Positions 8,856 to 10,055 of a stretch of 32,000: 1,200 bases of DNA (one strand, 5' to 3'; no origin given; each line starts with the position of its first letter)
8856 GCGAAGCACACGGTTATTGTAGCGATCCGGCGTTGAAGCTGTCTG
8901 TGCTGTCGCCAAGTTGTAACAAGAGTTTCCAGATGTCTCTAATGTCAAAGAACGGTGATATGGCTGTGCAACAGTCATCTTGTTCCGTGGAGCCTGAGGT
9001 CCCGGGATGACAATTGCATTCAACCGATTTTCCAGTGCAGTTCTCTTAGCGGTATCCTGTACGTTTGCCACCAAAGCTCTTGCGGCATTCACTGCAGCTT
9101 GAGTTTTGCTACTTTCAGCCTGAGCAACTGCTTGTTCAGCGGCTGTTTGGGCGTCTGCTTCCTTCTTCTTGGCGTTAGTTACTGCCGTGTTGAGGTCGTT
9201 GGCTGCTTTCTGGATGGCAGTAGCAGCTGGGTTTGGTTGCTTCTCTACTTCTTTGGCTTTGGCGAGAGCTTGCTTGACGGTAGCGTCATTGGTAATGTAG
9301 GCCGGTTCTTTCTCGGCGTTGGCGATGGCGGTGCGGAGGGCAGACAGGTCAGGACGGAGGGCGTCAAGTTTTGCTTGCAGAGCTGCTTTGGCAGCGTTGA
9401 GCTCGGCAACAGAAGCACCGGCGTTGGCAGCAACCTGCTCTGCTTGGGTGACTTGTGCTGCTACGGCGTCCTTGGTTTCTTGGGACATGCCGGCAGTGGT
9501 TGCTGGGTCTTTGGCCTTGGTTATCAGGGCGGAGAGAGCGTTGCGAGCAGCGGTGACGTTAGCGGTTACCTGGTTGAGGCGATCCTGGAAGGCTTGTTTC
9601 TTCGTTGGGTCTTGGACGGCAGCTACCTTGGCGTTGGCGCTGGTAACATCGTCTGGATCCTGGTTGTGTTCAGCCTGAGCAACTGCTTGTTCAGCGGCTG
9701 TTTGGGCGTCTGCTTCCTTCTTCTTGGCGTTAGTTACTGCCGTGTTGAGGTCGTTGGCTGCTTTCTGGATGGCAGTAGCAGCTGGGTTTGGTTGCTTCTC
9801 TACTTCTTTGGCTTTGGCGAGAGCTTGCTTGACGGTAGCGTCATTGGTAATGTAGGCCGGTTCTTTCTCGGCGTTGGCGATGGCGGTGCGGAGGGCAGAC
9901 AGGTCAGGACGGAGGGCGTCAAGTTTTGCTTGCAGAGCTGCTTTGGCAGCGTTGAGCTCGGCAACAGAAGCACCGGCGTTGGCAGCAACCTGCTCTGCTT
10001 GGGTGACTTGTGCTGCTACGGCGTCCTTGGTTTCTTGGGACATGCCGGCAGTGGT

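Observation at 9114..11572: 4.43 nucleotide-identical 555-bp tandem repeats inside the surface-protein gene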

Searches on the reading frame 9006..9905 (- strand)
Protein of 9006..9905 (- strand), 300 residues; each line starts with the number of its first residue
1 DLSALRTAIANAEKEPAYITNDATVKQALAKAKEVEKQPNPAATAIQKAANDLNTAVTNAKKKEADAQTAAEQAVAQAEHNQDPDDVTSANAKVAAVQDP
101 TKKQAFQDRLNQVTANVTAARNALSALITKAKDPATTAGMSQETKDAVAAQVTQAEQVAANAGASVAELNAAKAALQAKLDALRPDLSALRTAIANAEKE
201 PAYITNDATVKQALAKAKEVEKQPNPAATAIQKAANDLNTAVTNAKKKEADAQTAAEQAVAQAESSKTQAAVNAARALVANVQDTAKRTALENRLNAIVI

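Call 44: predict_structure(alignment_id=A2)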
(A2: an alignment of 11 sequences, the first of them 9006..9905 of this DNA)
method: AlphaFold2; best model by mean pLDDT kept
length: 300 residues; sequences in the alignment: 11
mean_pLDDT: 96.5   pTM: 0.74
mean pLDDT of the five models: 96.5, 95.7, 95.2, 95.1, 93.9
residues with pLDDT >= 90: 281; 70-90: 19; 50-70: 0; < 50: 0
segments of 3 or more residues with pLDDT < 50: none
pLDDT, mean of each block of 10 residues (from residue 1): 96 97 98 96 96 98 98 98 97 98 98 98 98 91 92 98 97 97 90 97 97 98 91 97 98 98 97 97 97 95
secondary structure, 60 per line:
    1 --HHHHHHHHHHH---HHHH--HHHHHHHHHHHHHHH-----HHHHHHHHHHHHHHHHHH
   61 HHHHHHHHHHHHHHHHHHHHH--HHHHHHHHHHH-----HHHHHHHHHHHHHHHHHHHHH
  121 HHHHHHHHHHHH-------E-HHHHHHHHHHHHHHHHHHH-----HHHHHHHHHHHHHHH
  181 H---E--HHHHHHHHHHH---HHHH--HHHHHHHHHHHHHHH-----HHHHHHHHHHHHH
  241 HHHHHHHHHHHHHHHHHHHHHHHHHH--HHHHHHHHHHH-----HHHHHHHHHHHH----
elements in order: H3-13 H17-20 H23-37 H43-81 H84-94 H100-132 H142-160 H166-181 H188-198 H202-205 H208-222 H228-266 H269-279 H285-296

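Call 46: fold_search(model_id=the predicted structure, library=pdb)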
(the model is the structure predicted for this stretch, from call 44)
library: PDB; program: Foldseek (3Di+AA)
matches with E <= 10: 87; with E <= 0.001: 0
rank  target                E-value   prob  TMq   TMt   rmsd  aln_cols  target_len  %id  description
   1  6jlc                  6.3e-02  0.99  0.22  0.30  18.2       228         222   18  Structure determination of CAMP factor of Mobiluncus curtisii and insight into structural dynamics (released 2019-12-04)
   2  5h6i_A                7.2e-02  0.97  0.21  0.28  19.0       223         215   15  Crystal Structure of GBS CAMP Factor (released 2017-11-22)
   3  9kx0                  8.0e-02  0.96  0.21  0.27  21.1       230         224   17  Crystal structure of CAMP3 factor of Cutibacterium acnes. (released 2025-07-23)
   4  2dgj_A                1.0e-01  0.98  0.35  0.40  10.0       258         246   18  Crystal structure of EbhA (756-1003 domain) from Staphylococcus aureus (released 2007-03-20)
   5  5y2g_A                1.3e-01  0.82  0.21  0.12  26.5       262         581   13  Structure of MBP tagged GBS CAMP (released 2019-02-27)
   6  2dgj_B                1.7e-01  0.91  0.31  0.36  10.8       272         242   18  Crystal structure of EbhA (756-1003 domain) from Staphylococcus aureus (released 2007-03-20)
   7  5h6i_B                6.2e-01  0.72  0.20  0.28  19.4       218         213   15  Crystal Structure of GBS CAMP Factor (released 2017-11-22)
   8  9r9o_A                1.4e+00  0.90  0.21  0.29   6.3        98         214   18  Yeast 80S with nascent chain in complex with Ssb1-ADP in the S1 state (released 2025-12-24)
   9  2vj4_A                1.5e+00  0.08  0.16  0.17  20.6       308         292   10  Methylated Shigella flexneri MxiC (released 2008-03-11)
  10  7uni_C                1.6e+00  0.08  0.14  0.17  26.7       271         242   15  De novo designed chlorophyll dimer protein with Zn pheophorbide a methyl ester, SP2-ZnPPaM (released 2023-04-19)
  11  6o3e_A                1.6e+00  0.07  0.16  0.10  35.7       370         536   12  mouse aE-catenin 82-883 (released 2019-11-13)
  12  7uni_A                1.9e+00  0.08  0.16  0.18  26.3       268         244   14  De novo designed chlorophyll dimer protein with Zn pheophorbide a methyl ester, SP2-ZnPPaM (released 2023-04-19)
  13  4kjm_A                2.0e+00  0.33  0.14  0.33  16.3       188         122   16  Crystal structure of the Staphylococcus aureus protein (NP_646141.1, domain 3912-4037) similar to streptococcal adhesi (released 2013-05-29)
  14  5h6i_C                2.1e+00  0.28  0.19  0.28  19.7       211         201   16  Crystal Structure of GBS CAMP Factor (released 2017-11-22)
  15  2ozn_B                2.6e+00  0.35  0.20  0.41  10.8       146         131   14  The Cohesin-Dockerin Complex of NagJ and NagH from Clostridium perfringens (released 2008-05-06)
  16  6gv8                  2.7e+00  0.21  0.17  0.29  12.2       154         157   18  Characterization of extracellular matrix binding protein- (Embp)-mediated Staphylococcus epidermidis adherence to fibron (released 2019-07-03)
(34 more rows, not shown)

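Call 48: search_solved_structures(query=A2, max_evalue=1, show_alignments=2)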
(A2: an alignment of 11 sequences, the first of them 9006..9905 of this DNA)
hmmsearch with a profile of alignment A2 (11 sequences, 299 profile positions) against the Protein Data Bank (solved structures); distinct sequences matched with E-value up to 1: 20.
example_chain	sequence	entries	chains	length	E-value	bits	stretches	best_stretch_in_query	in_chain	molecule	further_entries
6gv8_A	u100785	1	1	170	0.0022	20.8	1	29-176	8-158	Hyperosmolarity resistance protein Emb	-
9s4q_25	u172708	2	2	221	0.0028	20.4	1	136-199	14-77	Kinetochore protein SPC25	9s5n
6jfv_B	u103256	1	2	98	0.011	18.4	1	161-218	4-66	Keratin, type II cytoskeletal 5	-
3tnu_B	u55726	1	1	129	0.015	18.1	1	160-218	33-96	Keratin, type II cytoskeletal 5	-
3mq9_A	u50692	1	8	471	0.03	17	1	97-199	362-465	Bone marrow stromal antigen 2 fused to Maltose-binding periplasmic protein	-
4zry_B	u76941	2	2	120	0.036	16.8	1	158-218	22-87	Keratin, type II cytoskeletal 1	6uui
9tlt_A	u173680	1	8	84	0.051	16.3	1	161-205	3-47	Sc-apCC-2-KLHL20-4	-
4lvu_A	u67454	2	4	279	0.068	15.9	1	187-251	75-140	Oxidoreductase, short chain dehydrogenase/reductase family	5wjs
2x7a_A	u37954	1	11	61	0.13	15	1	154-209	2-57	BONE MARROW STROMAL ANTIGEN 2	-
8qox_B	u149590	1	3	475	0.15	14.8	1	111-195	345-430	Conserved membrane protein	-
6gap_A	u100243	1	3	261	0.17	14.6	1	112-199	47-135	Outer capsid protein sigma-1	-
9pv2_A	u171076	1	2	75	0.18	14.5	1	132-184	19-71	Cell cycle protein GpsB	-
6z35_A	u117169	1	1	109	0.25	14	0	81-122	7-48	Maquette 2-1ip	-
3d5s_C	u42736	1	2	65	0.27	13.9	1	247-297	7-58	Fibrinogen-binding protein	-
6y07_A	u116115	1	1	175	0.34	13.6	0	81-132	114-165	sohair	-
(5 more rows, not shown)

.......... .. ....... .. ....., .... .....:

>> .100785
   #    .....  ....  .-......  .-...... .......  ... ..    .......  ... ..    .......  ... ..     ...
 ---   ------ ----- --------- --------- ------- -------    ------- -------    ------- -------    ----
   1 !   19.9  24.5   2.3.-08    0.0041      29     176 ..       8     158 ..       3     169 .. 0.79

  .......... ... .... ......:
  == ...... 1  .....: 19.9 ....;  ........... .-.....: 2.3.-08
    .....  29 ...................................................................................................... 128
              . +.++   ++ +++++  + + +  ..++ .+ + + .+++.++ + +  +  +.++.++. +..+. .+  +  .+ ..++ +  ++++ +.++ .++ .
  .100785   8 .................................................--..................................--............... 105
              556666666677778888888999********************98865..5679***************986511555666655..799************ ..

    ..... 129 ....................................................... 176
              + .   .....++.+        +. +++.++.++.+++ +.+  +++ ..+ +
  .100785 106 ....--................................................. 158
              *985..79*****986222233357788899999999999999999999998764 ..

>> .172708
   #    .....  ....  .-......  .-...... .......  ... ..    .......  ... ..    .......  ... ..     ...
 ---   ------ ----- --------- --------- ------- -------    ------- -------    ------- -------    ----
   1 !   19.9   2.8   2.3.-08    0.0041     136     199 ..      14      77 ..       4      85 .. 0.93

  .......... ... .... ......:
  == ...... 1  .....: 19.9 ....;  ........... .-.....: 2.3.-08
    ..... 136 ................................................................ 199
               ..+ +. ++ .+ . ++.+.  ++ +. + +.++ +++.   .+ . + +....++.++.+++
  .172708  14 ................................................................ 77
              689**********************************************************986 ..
